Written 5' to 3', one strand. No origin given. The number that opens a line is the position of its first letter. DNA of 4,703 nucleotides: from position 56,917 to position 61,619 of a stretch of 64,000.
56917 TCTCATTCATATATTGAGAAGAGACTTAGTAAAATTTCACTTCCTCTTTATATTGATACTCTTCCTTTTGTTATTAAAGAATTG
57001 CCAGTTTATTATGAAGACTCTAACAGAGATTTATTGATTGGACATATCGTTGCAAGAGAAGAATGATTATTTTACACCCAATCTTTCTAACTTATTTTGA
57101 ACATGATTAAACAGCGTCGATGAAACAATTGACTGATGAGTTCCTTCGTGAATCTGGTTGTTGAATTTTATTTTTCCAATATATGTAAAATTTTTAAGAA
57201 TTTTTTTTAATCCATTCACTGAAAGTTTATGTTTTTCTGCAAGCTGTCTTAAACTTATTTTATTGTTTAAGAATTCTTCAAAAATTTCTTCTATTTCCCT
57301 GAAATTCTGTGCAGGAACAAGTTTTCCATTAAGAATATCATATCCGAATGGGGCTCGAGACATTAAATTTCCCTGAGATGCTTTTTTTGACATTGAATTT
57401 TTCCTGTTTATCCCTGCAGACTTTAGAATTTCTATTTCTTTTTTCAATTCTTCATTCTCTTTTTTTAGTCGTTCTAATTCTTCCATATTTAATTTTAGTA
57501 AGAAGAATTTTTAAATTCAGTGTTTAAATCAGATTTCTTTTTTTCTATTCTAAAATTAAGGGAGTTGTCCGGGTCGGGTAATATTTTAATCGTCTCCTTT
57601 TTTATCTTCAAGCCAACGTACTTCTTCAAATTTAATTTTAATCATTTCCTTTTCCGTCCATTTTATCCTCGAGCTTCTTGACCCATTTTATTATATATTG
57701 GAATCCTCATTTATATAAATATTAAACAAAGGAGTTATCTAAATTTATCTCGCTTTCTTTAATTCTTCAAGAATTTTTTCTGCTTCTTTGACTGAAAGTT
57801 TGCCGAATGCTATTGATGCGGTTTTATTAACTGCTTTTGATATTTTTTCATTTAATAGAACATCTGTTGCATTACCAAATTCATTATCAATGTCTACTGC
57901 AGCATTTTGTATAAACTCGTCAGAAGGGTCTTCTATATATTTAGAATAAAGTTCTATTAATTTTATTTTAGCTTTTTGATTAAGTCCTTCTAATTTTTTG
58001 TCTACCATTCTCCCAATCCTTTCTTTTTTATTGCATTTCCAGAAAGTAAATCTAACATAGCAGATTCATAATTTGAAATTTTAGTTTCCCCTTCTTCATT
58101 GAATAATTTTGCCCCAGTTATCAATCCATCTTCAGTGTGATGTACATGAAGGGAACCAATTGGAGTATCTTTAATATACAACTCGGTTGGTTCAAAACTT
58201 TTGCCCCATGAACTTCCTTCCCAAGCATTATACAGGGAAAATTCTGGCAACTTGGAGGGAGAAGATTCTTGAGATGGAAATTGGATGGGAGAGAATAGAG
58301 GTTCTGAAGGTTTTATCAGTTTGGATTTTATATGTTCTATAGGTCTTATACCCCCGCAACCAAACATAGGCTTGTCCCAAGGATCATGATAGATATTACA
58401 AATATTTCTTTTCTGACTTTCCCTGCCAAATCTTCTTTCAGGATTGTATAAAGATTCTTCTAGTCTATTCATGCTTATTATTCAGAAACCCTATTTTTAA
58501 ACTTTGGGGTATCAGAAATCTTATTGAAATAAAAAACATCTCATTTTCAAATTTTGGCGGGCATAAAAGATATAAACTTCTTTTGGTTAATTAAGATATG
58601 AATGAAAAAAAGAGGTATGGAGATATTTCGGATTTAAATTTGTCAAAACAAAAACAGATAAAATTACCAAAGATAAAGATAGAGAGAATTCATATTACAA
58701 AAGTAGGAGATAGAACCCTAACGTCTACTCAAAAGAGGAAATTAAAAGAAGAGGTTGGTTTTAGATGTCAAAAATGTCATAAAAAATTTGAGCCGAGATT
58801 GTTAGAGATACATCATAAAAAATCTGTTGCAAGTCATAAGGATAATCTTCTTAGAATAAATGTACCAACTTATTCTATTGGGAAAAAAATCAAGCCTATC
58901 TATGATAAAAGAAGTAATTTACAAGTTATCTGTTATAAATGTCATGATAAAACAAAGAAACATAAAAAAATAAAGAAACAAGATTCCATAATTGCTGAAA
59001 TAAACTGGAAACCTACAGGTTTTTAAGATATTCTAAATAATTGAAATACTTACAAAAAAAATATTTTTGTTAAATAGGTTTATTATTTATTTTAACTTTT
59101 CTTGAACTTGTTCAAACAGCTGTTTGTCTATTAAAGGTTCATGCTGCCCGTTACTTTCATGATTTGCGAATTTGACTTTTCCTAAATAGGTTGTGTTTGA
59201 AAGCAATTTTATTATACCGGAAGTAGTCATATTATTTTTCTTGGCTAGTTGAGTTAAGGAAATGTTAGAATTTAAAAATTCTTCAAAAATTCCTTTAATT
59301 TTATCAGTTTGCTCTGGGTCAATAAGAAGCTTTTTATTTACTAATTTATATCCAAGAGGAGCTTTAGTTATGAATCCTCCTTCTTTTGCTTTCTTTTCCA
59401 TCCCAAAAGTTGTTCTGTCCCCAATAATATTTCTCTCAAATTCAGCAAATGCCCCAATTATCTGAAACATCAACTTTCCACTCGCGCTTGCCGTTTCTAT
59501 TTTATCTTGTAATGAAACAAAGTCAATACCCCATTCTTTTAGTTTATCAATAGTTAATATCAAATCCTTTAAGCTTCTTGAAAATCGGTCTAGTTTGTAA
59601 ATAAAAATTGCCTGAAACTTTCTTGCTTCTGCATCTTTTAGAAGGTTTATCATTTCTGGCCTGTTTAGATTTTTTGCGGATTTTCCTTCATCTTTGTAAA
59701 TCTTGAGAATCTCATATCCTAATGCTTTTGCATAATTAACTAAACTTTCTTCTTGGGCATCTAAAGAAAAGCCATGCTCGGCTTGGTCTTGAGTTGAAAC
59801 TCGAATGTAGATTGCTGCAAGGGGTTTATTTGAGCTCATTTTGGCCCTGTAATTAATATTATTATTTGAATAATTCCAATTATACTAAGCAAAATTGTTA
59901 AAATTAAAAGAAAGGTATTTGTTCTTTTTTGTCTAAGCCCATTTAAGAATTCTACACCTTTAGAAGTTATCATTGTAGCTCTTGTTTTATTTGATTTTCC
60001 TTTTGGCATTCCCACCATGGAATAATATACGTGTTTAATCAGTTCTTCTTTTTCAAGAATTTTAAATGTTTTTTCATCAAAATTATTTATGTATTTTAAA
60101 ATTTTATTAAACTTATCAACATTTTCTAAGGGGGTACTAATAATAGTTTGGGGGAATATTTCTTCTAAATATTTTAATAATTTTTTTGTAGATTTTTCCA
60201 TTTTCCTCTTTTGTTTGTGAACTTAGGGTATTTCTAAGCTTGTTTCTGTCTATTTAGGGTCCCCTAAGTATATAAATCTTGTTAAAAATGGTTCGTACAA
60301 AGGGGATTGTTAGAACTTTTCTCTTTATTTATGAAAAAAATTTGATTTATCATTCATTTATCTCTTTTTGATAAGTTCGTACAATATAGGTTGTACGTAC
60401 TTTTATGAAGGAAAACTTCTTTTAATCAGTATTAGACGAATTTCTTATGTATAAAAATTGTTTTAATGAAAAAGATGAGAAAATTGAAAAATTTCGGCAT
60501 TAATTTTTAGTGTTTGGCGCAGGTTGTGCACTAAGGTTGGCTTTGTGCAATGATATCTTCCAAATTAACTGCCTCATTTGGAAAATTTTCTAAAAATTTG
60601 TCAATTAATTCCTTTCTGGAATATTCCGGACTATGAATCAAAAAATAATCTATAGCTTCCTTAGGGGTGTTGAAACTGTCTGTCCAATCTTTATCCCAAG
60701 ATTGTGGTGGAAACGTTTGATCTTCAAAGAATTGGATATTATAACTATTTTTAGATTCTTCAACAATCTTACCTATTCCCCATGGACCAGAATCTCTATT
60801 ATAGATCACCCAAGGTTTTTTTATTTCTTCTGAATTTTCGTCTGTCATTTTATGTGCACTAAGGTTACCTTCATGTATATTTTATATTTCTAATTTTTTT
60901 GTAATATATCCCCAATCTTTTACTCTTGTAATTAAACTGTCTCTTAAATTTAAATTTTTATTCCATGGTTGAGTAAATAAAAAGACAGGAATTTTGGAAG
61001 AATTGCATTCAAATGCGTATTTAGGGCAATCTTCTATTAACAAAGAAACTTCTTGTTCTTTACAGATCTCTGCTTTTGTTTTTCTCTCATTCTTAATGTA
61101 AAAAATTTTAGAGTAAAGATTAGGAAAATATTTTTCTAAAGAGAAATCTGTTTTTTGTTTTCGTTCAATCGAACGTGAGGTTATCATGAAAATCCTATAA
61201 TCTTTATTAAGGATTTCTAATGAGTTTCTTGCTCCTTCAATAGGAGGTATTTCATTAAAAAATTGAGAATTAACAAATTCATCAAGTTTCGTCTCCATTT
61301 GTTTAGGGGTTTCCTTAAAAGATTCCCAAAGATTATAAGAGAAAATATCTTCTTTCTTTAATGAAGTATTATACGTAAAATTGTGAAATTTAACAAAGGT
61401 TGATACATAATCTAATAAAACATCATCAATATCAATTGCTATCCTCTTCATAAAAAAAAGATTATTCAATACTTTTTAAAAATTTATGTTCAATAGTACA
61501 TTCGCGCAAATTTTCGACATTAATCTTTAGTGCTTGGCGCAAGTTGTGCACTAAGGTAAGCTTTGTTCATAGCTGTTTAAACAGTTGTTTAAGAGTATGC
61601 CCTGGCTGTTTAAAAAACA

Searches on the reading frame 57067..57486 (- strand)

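Call 8: search_protein_families(library=pfam, max_evalue=0.01, proteins=[window:57067-57486:-])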
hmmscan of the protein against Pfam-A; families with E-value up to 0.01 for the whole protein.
window:57067-57486:- (139 aa): 1 family
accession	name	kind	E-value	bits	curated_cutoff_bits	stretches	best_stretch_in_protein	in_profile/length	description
PF07508.19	Recombinase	-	7.9e-08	32.9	21.1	1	65-134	7-100/102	Recombinase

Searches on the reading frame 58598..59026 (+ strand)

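Call 8: search_protein_families(library=pfam, max_evalue=0.01, proteins=[window:58598-59026:+])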
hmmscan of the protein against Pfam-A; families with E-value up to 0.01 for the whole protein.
window:58598-59026:+ (142 aa): 5 families
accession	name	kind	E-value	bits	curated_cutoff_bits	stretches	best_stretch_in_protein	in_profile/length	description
PF01844.29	HNH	-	8.1e-07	29.5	21.4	0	57-80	1-25/47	HNH endonuclease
PF09699.15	Paired_CXXCH_1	-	3.5e-05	23.8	20.6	0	42-64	17-39/41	Doubled CXXCH motif (Paired_CXXCH_1)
PF22113.1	Mtrc-MtrF_II-IV_dom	-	0.00046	20.2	30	1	28-136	56-149/176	Outer membrane cytochrome MtrC/MtrF-like, domains II/IV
PF14522.11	Cytochrome_C7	-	0.00049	20.3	24.8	1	51-126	11-58/67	Cytochrome c7 and related cytochrome c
PF05495.17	zf-CHY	-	0.0027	18.5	31.3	0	111-128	20-39/68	CHY zinc finger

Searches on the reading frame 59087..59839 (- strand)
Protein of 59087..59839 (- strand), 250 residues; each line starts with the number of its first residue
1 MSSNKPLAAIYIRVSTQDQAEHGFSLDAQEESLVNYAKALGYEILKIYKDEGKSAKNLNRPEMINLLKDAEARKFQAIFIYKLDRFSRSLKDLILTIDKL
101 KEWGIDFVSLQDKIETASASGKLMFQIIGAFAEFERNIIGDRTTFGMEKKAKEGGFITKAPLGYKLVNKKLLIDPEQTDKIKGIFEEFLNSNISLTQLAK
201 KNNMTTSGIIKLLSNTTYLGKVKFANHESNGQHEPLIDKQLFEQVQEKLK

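Call 8: search_protein_families(library=pfam, max_evalue=0.01, proteins=[window:59087-59839:-])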
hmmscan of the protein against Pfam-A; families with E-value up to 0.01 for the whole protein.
window:59087-59839:- (250 aa): 3 families
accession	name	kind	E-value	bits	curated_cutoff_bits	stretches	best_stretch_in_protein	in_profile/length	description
PF00239.26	Resolvase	-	1e-42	146.1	23.3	1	8-155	1-144/145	Resolvase, N terminal domain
PF07508.19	Recombinase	-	1.8e-07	31.8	21.1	1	181-250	7-100/102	Recombinase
PF03175.18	DNA_pol_B_2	-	0.0083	15.5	25.8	0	180-218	344-383/468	DNA polymerase type B, organellar and viral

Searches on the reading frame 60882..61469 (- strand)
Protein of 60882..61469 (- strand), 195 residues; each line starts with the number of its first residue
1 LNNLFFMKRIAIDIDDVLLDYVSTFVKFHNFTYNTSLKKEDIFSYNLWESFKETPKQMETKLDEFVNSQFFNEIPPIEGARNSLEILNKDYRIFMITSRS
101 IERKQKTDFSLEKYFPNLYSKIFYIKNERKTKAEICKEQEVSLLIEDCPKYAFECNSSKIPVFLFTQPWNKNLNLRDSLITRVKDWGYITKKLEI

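Call 8: search_protein_families(library=pfam, max_evalue=0.01, proteins=[window:60882-61469:-])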
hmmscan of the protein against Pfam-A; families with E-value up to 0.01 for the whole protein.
window:60882-61469:- (195 aa): 1 family
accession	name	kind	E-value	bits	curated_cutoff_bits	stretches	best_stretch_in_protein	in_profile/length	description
PF06941.18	NT5C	-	1.3e-13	51.6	24.8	1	10-186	4-167/180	5' nucleotidase, deoxy (Pyrimidine), cytosolic type C protein (NT5C)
